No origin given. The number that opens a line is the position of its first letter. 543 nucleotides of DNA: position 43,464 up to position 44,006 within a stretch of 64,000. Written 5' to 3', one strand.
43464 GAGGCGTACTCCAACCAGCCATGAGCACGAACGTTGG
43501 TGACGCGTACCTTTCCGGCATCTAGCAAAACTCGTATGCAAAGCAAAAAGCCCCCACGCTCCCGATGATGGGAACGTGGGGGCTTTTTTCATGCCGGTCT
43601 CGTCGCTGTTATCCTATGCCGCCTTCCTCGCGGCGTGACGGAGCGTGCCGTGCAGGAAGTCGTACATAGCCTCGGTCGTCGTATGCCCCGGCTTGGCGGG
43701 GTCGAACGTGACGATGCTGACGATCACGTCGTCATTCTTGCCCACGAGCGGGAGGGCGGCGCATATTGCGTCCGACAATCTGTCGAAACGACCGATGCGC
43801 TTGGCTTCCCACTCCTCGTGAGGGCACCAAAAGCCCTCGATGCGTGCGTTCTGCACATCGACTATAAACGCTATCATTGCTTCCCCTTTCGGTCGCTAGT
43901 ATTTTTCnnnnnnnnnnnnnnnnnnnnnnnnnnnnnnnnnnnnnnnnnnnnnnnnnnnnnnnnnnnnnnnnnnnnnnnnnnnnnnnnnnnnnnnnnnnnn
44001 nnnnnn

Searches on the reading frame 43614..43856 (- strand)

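Call 33: search_protein_families(library=pfam, alignment_id=A3, max_evalue=0.001)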
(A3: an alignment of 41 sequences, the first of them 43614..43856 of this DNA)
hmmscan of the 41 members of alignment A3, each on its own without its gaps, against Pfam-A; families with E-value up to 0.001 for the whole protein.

A. member 1, window:43614-43856:- (80 aa): 0 families

B. families by the number of members that match (of 41 scanned): 11 families
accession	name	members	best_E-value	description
PF14279.12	HNH_5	1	7e-14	HNH endonuclease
PF01844.29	HNH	1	2.3e-11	HNH endonuclease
PF14354.12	Lar_restr_allev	1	8.9e-11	Restriction alleviation protein Lar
PF12728.13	HTH_17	1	1.4e-05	Helix-turn-helix domain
PF07215.16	DUF1419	1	7.9e-05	Protein of unknown function (DUF1419)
PF13395.12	HNH_4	1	8.8e-05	HNH endonuclease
PF23451.1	Zn_ribbon_PaaD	1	9.1e-05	PaaD zinc beta ribbon domain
PF05129.18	Zn_ribbon_Elf1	1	0.00024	Transcription elongation factor Elf1 like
PF21531.3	Rv2175c_wHTH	1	0.00025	DNA-binding protein Rv2175c, wHTH domain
PF12760.12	Zn_ribbon_IS1595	1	0.00053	Transposase zinc-ribbon domain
PF09723.15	Zn_ribbon_8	1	0.00074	Zinc ribbon domain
